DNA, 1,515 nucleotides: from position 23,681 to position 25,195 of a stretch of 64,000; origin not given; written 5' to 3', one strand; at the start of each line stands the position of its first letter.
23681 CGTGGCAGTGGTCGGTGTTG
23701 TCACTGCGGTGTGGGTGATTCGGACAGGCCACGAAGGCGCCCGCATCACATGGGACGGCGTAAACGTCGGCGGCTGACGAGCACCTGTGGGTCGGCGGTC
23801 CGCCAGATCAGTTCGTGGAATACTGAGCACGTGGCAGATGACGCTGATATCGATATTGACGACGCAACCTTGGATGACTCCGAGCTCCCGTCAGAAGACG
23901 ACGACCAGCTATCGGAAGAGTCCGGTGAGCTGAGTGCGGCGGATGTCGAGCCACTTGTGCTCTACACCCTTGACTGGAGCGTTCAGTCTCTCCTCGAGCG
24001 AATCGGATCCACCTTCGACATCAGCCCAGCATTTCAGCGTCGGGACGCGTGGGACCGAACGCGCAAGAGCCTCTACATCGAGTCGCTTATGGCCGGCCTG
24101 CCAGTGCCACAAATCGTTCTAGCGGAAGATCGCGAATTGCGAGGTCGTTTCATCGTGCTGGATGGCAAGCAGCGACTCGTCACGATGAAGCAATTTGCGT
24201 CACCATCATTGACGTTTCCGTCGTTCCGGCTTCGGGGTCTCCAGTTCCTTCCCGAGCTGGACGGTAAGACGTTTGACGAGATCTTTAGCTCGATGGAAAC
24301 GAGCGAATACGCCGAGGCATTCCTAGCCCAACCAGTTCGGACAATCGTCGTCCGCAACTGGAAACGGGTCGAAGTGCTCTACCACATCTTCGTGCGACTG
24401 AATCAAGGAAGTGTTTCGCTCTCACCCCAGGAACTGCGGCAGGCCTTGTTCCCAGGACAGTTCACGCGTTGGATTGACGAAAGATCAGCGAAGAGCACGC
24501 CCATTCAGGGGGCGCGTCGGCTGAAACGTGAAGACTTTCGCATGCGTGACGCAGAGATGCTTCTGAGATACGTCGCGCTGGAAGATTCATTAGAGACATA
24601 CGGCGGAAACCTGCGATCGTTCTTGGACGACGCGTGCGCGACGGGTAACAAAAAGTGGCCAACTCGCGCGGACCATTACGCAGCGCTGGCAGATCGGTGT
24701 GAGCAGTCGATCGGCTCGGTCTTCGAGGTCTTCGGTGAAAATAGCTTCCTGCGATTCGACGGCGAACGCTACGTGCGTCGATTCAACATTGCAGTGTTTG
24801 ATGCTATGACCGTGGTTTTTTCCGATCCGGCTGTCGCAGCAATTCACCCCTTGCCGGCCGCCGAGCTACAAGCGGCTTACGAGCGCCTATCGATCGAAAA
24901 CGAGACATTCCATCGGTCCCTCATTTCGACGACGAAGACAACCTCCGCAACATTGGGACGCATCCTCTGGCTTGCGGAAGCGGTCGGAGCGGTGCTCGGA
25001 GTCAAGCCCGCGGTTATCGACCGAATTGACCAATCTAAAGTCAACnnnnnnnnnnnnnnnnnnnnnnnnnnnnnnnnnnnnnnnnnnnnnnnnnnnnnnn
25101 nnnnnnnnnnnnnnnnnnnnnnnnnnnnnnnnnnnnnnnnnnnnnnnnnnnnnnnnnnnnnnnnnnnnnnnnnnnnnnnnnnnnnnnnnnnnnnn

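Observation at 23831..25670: DUF262 (ParB-like NTPase/nuclease fold) plus HEPN-like gene pair in a lower-GC insertion: candidate two-gene defence module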

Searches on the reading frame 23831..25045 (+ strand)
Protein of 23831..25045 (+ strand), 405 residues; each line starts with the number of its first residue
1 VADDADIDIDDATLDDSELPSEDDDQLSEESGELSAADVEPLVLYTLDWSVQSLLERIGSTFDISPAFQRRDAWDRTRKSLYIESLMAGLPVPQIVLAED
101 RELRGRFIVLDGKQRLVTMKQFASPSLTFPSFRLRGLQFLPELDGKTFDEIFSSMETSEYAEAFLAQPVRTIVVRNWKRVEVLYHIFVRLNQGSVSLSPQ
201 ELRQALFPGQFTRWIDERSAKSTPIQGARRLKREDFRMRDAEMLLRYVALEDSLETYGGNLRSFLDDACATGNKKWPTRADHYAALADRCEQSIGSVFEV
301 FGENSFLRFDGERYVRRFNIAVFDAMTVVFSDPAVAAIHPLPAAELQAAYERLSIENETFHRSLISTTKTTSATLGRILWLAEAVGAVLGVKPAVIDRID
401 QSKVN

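Call 7: search_protein_families(library=pfam, proteins=[window:23831-25045:+], max_evalue=1)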
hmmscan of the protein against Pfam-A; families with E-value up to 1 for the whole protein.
window:23831-25045:+ (405 aa): 1 family
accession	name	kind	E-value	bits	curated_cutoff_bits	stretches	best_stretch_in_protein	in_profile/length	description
PF03235.19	GmrSD_N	-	3.1e-20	73.6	33.2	1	53-207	3-198/199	GmrSD restriction endonuclease, N-terminal domain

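Call 8: search_protein_families(library=padloc, proteins=[window:23831-25045:+], max_evalue=1)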
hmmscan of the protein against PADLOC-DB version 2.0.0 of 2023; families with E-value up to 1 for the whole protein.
window:23831-25045:+ (405 aa): 6 families
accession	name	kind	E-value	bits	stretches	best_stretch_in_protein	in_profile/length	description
PDLC03877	NsnA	-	2.6e-57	192.8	1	33-378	34-372/385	-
PDLC04027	PD-T4-2_A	-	4.3e-32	109.6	1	61-364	51-340/363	-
PDLC04151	HEC-05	-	0.0012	15.6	1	45-93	22-70/600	-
PDLC03418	REase_II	-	0.02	12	1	61-123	31-91/372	Type II restriction enzyme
PDLC04009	PD-Lambda-5_A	-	0.022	11.4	1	91-128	56-93/488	-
PDLC04150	HEC-05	-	0.027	11.3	1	50-96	9-55/583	-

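Call 9: search_protein_families(library=ncbifam, proteins=[window:23831-25045:+], max_evalue=1)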
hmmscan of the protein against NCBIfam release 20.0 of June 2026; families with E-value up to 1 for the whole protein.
window:23831-25045:+ (405 aa): 0 families

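Call 20: find_homologous_proteins(query=window:23831-25045:+, max_evalue=1e-10)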
Query window:23831-25045:+ (405 aa): 2487 proteins with E <= 1e-10 among 8000 candidates; the best 120 are listed.
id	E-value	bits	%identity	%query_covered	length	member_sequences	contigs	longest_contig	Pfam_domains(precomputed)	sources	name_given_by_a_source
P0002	7.1e-264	893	100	100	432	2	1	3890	PF03235.20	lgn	-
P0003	4.6e-157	541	64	96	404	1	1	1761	PF03235.20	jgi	jgi:hypothetical protein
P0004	2.8e-153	529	64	93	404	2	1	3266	PF03235.20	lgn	-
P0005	1.0e-152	527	63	94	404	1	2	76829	PF03235.20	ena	-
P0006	9.9e-144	497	60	97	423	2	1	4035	PF03235.20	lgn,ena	-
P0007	6.6e-143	495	62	91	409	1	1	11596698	PF03235.20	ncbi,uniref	ncbi:DUF262 domain-containing protein [Actinoplanes sp. HUAS TT8]|uniref:DUF262 domain-containing pr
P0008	1.7e-140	487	59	95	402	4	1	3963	PF03235.20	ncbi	-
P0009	2.9e-140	486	60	95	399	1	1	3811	PF03235.20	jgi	jgi:hypothetical protein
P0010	9.9e-140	484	60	95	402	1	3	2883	PF03235.20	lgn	-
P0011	1.6e-139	484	59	95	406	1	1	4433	PF03235.20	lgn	-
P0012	1.7e-139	483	61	95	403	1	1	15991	PF03235.20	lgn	-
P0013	1.8e-139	483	61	90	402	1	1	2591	PF03235.20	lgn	-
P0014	5.1e-139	482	60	98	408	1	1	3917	PF03235.20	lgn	-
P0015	1.4e-138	480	60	94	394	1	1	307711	PF03235.20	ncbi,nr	ncbi:hypothetical protein ADILRU_0908 [Leifsonia rubra CMS 76R]|nr:hypothetical protein ADILRU_0908 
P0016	2.0e-138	480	59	97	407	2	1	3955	PF03235.20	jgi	jgi:hypothetical protein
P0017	3.0e-138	479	62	90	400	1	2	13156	PF03235.20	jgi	jgi:hypothetical protein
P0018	3.2e-137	476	59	94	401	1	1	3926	PF03235.20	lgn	-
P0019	3.8e-137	476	60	95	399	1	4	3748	PF03235.20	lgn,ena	-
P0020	7.8e-137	475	60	95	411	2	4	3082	PF03235.20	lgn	-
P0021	2.5e-136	473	57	98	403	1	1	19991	PF03235.20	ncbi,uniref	ncbi:DUF262 domain-containing protein [Microbacterium sp. NPDC056044]|uniref:DUF262 domain-containin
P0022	1.7e-135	470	59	95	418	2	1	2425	PF03235.20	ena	-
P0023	1.7e-135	470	60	93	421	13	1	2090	PF03235.20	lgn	-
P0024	4.8e-135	469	60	91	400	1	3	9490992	PF03235.20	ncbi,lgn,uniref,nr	ncbi:DUF262 domain-containing protein [Amycolatopsis orientalis]|uniref:DUF262 domain-containing pro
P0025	1.1e-134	468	59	95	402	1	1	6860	PF03235.20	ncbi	-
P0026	1.5e-134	467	58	97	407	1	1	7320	PF03235.20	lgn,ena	-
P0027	1.6e-134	467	57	97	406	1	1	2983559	PF03235.20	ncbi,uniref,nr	ncbi:DUF262 domain-containing protein [Aeromicrobium sp. 9AM]|uniref:DUF262 domain-containing protei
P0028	2.7e-134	466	57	95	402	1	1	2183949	PF03235.20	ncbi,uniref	ncbi:DUF262 domain-containing protein [Amycolatopsis sp. NPDC101161]|uniref:DUF262 domain-containing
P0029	5.6e-134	465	58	94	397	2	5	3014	PF03235.20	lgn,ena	-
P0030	7.3e-134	465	57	96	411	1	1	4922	PF03235.20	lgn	-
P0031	2.0e-133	463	57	94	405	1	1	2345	PF03235.20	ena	-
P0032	2.2e-133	463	58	96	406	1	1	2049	PF03235.20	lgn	-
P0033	2.8e-133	463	58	93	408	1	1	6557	PF03235.20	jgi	jgi:hypothetical protein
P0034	3.7e-133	463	59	93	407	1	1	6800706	PF03235.20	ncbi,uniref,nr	ncbi:DUF262 domain-containing protein [Nonomuraea sp. C10]|uniref:DUF262 domain-containing protein n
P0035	7.0e-133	462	55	96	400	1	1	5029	PF03235.20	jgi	jgi:hypothetical protein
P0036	7.2e-133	462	58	95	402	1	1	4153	PF03235.20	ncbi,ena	-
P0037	7.8e-133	462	55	97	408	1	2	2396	PF03235.20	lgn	-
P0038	1.4e-132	461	58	94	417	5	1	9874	PF03235.20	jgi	jgi:hypothetical protein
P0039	2.0e-132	460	55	98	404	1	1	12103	PF03235.20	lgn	-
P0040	2.5e-132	460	58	98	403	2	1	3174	PF03235.20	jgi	jgi:hypothetical protein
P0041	3.6e-132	459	57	97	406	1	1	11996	PF03235.20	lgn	-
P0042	3.7e-132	459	56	96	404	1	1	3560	PF03235.20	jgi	jgi:Protein of unknown function DUF262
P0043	4.5e-132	459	57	94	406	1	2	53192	PF03235.20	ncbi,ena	-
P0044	6.3e-132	459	58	96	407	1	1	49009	PF03235.20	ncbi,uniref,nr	ncbi:DUF262 domain-containing protein [Paenarthrobacter nitroguajacolicus]|uniref:DUF262 domain-cont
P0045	9.7e-132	458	60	89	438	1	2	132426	PF03235.20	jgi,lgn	jgi:hypothetical protein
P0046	1.0e-131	458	54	97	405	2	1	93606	PF03235.20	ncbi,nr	ncbi:MAG: DUF262 domain-containing protein [Nocardioides sp.]|nr:DUF262 domain-containing protein [N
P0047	1.4e-131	457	55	96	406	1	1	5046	PF03235.20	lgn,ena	-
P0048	1.5e-131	457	56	93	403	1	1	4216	PF03235.20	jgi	jgi:hypothetical protein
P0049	1.9e-131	457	59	91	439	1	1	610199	PF03235.20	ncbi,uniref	ncbi:DUF262 domain-containing protein [Nonomuraea dietziae]|uniref:DUF262 domain-containing protein 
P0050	2.0e-131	457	60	91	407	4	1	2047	PF03235.20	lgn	-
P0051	2.8e-131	456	58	94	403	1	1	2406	PF03235.20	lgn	-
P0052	2.8e-131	456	57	93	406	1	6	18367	PF03235.20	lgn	-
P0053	2.9e-131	456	59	88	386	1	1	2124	PF03235.20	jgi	jgi:hypothetical protein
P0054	3.0e-131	456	58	97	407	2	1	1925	PF03235.20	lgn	-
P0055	5.2e-131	456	58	95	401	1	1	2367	PF03235.20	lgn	-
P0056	8.0e-131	455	58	96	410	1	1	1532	PF03235.20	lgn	-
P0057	8.6e-131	455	55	95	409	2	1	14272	PF03235.20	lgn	-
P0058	1.0e-130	455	56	95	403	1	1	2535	PF03235.20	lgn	-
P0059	1.2e-130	454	57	95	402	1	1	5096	PF03235.20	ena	-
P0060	1.9e-130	454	58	97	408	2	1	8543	PF03235.20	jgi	jgi:hypothetical protein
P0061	2.2e-130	453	57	95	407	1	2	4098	PF03235.20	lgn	-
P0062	2.4e-130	453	54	99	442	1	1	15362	PF03235.20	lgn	-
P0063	2.7e-130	453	56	98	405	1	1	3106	PF03235.20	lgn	-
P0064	2.7e-130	453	58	92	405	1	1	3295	PF03235.20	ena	-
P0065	4.5e-130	452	58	93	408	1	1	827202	PF03235.20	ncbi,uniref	ncbi:DUF262 domain-containing protein [Nonomuraea sp. NPDC049269]|uniref:DUF262 domain-containing pr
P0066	4.8e-130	452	56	98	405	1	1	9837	PF03235.20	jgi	jgi:hypothetical protein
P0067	9.6e-130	451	57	92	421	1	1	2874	PF03235.20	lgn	-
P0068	1.0e-129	451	56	97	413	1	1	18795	PF03235.20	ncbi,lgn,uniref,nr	ncbi:hypothetical protein B7C42_08145 [Nocardia cerradoensis]|uniref:GmrSD restriction endonucleases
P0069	1.8e-129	450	58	92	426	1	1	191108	PF03235.20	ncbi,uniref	ncbi:GmrSD restriction endonuclease domain-containing protein [Rhodococcus sp. IEGM1428]|uniref:GmrS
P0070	2.1e-129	450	57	93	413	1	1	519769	PF03235.20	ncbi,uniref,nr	ncbi:DUF262 domain-containing protein [Occultella glacieicola]|uniref:DUF262 domain-containing prote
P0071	7.6e-129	448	58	95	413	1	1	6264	PF03235.20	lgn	-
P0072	1.9e-128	447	56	95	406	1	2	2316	PF03235.20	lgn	-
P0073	2.4e-128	447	57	94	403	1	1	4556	PF03235.20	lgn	-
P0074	2.4e-128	447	56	94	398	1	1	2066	PF03235.20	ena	-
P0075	2.9e-128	446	54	97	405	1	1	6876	PF03235.20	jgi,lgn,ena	-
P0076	2.9e-128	446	56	94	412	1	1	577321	PF03235.20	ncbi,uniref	ncbi:DUF262 domain-containing protein [Nocardia jiangsuensis]|uniref:DUF262 domain-containing protei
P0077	4.2e-128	446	58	97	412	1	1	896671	PF03235.20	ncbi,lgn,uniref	ncbi:DUF262 domain-containing protein [Nocardia sp. bgisy134]|uniref:DUF262 domain-containing protei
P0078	9.5e-128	445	54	93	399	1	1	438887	PF03235.20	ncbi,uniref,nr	ncbi:DUF262 domain-containing protein [Isoptericola sp. b408]|uniref:DUF262 domain-containing protei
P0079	1.0e-127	445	55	95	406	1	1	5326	PF03235.20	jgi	jgi:hypothetical protein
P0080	1.5e-127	444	59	90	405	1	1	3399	PF03235.20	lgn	-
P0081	1.8e-127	444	54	97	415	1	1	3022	PF03235.20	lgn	-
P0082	1.8e-127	444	56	95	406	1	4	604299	PF03235.20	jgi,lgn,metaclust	metaclust:\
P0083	2.3e-127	444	55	93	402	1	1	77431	PF03235.20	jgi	-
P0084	2.7e-127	443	58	88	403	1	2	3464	PF03235.20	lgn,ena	-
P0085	4.0e-127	443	55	95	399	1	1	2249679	PF03235.20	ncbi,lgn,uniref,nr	ncbi:DUF262 domain-containing protein [Clavibacter michiganensis subsp. phaseoli]|uniref:DUF262 doma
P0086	1.5e-126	441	55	96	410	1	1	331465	PF03235.20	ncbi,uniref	ncbi:DUF262 domain-containing protein [Nocardia neocaledoniensis]|uniref:DUF262 domain-containing pr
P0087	1.6e-126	441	55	96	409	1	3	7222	PF03235.20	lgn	-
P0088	2.5e-126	440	55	95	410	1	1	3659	PF03235.20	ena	-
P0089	2.9e-126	440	53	99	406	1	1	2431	PF03235.20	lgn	-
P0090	3.0e-126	440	55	98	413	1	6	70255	PF03235.20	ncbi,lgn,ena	-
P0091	3.0e-126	440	55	98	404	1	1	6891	PF03235.20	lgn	-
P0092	3.3e-126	440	56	96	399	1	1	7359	PF03235.20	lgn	-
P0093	1.0e-125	438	55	95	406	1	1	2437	PF03235.20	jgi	jgi:Protein of unknown function DUF262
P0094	1.1e-125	438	56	94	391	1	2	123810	PF03235.20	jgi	jgi:hypothetical protein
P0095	2.2e-125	437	54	95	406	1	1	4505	PF03235.20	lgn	-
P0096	5.0e-125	436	54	95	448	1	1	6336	PF03235.20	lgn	-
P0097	1.5e-124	434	56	90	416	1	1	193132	PF03235.20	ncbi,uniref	ncbi:DUF262 domain-containing protein [Nonomuraea fuscirosea]|uniref:DUF262 domain-containing protei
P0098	2.0e-124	434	57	91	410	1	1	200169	PF03235.20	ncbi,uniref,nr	ncbi:hypothetical protein Sru01_40750 [Sphaerisporangium rufum]|uniref:GmrSD restriction endonucleas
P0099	2.6e-124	433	55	96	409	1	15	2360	PF03235.20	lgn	-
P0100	3.6e-124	433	55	90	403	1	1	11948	PF03235.20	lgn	-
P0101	5.9e-124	432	55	95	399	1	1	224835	PF03235.20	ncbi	ncbi:DUF262 domain-containing protein [Microbacterium sp. NPDC055683]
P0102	9.0e-124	432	56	94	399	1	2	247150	PF03235.20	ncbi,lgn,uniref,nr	ncbi:DUF262 domain-containing protein [Microbacterium sp. P26]|uniref:DUF262 domain-containing prote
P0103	9.3e-124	432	54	100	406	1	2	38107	PF03235.20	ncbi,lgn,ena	-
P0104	4.4e-123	429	54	95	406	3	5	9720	PF03235.20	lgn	-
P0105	7.8e-123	429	54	97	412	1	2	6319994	PF03235.20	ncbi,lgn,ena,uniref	ncbi:hypothetical protein ABIE52_001336 [Rhodococcus sp. OAS809]|uniref:GmrSD restriction endonuclea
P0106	3.6e-122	426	56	90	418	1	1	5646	PF03235.20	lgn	-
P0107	1.5e-121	424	56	91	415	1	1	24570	PF03235.20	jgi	jgi:hypothetical protein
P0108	4.0e-121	423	54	95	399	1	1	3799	PF03235.20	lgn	-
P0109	5.9e-121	422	56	91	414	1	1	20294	PF03235.20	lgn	-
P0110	1.6e-118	414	60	86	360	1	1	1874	PF03235.20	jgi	jgi:hypothetical protein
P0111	2.5e-118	414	53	95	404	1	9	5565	PF03235.20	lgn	-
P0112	4.9e-113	396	52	95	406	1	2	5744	PF03235.20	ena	-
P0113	7.9e-104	366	56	77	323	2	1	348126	PF03235.20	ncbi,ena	-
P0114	2.5e-103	364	55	76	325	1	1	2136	PF03235.20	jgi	jgi:hypothetical protein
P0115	4.1e-99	351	70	56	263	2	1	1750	PF03235.20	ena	-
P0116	1.2e-97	346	53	76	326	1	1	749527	PF03235.20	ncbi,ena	-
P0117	3.5e-95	338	65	63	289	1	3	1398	PF03235.20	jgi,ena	-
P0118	6.8e-92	327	46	95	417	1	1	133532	PF03235.20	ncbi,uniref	ncbi:DUF262 domain-containing protein [Streptomyces sp. NPDC059371]|uniref:DUF262 domain-containing 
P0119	1.6e-91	326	43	94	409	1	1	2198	PF03235.20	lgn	-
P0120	1.4e-90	322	45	92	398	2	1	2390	PF03235.20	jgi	jgi:hypothetical protein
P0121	3.0e-90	321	44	89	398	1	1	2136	PF03235.20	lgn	-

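Call 22: find_related_loci(query=window:23831-25045:+, collection=genome_contigs, flank=6000)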
Query window:23831-25045:+ (405 aa) in genome_contigs; peptide patterns used: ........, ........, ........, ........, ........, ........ (x = any residue, [..] = any of these).
242 stretches matched a pattern; 84 encode a relative of the query (tblastn E <= 1e-3); the best 80 are kept; 80 distinct loci.
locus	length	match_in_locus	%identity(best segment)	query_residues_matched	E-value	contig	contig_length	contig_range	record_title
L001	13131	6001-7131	42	11-392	2e-94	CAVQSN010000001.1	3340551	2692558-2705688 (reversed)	MAG: uncultured Acidobacteriaceae bacterium isolate MFD00082.bin.1.166 genome assembly, contig: contig_216, whole genome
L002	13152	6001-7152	44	17-395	3e-93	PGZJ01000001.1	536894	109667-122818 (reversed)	MAG: Gammaproteobacteria bacterium HGW-Gammaproteobacteria-11 08E140C01_10kDa_scaffold_5, whole genome shotgun sequence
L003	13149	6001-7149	44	24-395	8e-93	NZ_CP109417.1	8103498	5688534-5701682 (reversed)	Streptomyces sp. NBC_01511 chromosome, complete genome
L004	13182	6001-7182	41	15-399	6e-91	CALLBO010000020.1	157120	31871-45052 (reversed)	MAG: uncultured Granulosicoccaceae bacterium isolate L4_Bin_METABAT__111_1 genome assembly, contig: c_000000763900, whol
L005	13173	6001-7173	42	22-404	1e-90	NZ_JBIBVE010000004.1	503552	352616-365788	Streptomyces sp. NPDC015127 NPDC015127_260_E9.ctg-0004, whole genome shotgun sequence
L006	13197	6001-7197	41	14-404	4e-90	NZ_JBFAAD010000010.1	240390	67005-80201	Streptomyces sp. NPDC023838 NPDC023838_18_H4.ctg-0010, whole genome shotgun sequence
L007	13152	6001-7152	41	22-397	1e-89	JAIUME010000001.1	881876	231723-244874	MAG: Alcanivorax sp. isolate PBR18_bin07 bin07.contig0000, whole genome shotgun sequence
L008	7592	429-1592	41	21-399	1e-89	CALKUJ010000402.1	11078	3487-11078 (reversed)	MAG TPA_asm: uncultured Polynucleobacter sp. isolate SRR6231135_bin.89_CONCOCT_v1.1_MAG genome assembly, contig: ERZ6502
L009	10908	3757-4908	41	22-397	4e-89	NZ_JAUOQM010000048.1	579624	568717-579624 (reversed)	Gilvimarinus sp. 2_MG-2023 strain E3M09 COFHEBIL_104, whole genome shotgun sequence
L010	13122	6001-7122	40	22-391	6e-89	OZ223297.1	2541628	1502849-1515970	MAG: uncultured Amphritea sp. isolate 873896f3-4cf2-478c-bf26-8eca62e3f5a3 genome assembly, chromosome: 2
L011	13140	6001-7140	44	24-392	2e-88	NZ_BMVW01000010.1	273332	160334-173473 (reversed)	Streptomyces poonensis strain JCM 4815 sequence10, whole genome shotgun sequence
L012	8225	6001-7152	40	22-397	2e-88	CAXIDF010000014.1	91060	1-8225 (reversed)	MAG TPA_asm: uncultured Halieaceae bacterium isolate ERR7163067_binner23_77 genome assembly, contig: ERZ8868625.422, who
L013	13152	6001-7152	40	23-397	2e-88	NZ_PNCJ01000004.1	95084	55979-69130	Pseudoalteromonas rubra strain S2599 S2599_S27_L001_R1_001__paired__contig_4, whole genome shotgun sequence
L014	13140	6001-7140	43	20-390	7e-88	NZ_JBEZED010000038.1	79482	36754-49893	Micromonospora sp. NPDC049101 NPDC049101_31_E10.ctg-0038, whole genome shotgun sequence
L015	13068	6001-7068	41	48-397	5e-88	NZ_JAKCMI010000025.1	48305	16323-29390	Halomonas alkalisoli strain M5N1S17 357, whole genome shotgun sequence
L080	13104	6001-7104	60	33-398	3e-140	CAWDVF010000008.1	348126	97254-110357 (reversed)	MAG: uncultured Acidimicrobiaceae bacterium isolate MFD05513.bin.2.223 genome assembly, contig: contig_5712, whole genom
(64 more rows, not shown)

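Call 52: search_protein_families(library=padloc, alignment_id=A3, max_evalue=0.00001)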
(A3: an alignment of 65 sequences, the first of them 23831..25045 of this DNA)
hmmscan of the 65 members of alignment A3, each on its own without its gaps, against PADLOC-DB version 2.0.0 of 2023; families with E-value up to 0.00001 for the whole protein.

A. member 1, window:23831-25045:+ (405 aa): 2 families
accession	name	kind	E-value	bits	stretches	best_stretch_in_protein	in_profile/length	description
PDLC03877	NsnA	-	2.6e-57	192.8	1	33-378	34-372/385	-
PDLC04027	PD-T4-2_A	-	4.3e-32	109.6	1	61-364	51-340/363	-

B. families by the number of members that match (of 65 scanned): 4 families
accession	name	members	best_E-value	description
PDLC03877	NsnA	65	3.4e-74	-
PDLC04027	PD-T4-2_A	65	1.4e-38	-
PDLC03418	REase_II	12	5e-12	Type II restriction enzyme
PDLC04157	HEC-06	1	5.9e-06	-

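Call 55: find_encoding_contigs(protein=P0024, flank=10000, max_places=2)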
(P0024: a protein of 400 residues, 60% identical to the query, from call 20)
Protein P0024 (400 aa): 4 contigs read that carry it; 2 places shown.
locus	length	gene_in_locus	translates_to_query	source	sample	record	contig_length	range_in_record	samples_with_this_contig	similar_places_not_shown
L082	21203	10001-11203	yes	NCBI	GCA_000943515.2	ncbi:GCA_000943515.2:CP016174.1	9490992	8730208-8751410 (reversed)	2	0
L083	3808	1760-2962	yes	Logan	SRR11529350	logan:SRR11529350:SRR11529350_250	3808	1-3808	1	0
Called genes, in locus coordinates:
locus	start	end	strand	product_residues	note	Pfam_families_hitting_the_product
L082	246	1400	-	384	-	PF12307:DUF3631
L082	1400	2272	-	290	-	PF09250:Prim-Pol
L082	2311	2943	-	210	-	PF07510:GmrSD_C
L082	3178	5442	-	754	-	-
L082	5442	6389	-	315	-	-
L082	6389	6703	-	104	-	-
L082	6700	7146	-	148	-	-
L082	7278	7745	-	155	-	PF18967:PycTM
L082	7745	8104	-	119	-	-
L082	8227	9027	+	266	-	PF00392:GntR, PF07702:UTRA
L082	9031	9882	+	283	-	PF00535:Glycos_transf_2 (weak)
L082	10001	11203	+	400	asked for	PF03235:GmrSD_N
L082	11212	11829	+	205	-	-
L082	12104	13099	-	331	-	-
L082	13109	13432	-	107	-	-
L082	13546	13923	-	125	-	-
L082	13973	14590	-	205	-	PF01872:RibD_C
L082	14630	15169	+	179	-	PF13302:Acetyltransf_3, PF00583:Acetyltransf_1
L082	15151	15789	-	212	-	PF00440:TetR_N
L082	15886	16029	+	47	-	-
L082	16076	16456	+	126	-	PF00903:Glyoxalase, PF12681:Glyoxalase_2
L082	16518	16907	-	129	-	PF00903:Glyoxalase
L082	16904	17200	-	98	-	PF12840:HTH_20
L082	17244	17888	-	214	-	PF00072:Response_reg, PF00196:GerE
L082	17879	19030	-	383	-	PF13796:Sensor (weak), PF07730:HisKA_3, PF02518:HATPase_c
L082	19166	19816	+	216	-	PF09335:VTT_dom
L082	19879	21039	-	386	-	PF05787:PhoX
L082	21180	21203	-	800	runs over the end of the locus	PF02190:LON_substr_bdg, PF00004:AAA, PF07728:AAA_5, PF22667:Lon_lid, PF05362:Lon_C, PF13541:ChlI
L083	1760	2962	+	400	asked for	PF03235:GmrSD_N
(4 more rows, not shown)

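Call 56: find_encoding_contigs(protein=P0085, flank=10000, max_places=2)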
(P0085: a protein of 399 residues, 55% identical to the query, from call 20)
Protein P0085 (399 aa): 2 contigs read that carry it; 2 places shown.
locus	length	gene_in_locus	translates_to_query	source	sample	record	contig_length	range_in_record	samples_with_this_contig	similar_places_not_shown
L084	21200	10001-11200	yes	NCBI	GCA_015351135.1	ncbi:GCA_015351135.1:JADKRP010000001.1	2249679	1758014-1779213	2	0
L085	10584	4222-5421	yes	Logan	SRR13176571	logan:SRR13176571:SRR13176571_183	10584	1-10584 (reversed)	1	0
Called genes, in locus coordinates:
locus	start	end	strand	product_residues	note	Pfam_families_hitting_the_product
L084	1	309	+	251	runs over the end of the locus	-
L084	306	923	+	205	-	-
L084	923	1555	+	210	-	-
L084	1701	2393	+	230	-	-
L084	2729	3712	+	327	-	PF07366:SnoaL (faint), PF12680:SnoaL_2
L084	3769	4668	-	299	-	PF13385:Laminin_G_3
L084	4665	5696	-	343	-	PF10502:Peptidase_S26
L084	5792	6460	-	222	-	-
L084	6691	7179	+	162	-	PF12802:MarR_2, PF01047:MarR, PF13463:HTH_27 (weak)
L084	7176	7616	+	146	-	PF00293:NUDIX, PF14815:NUDIX_4 (weak)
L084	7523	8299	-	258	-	PF01636:APH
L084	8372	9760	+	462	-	PF11700:ATG22, PF07690:MFS_1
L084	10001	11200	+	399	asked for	PF03235:GmrSD_N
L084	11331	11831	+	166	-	-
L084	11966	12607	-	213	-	PF01470:Peptidase_C15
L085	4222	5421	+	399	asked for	PF03235:GmrSD_N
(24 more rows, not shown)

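Call 57: search_solved_structures(query=A3, max_evalue=0.01)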
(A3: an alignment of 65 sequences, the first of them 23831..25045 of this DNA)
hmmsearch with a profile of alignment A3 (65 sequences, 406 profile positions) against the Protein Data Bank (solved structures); distinct sequences matched with E-value up to 0.01: 0.
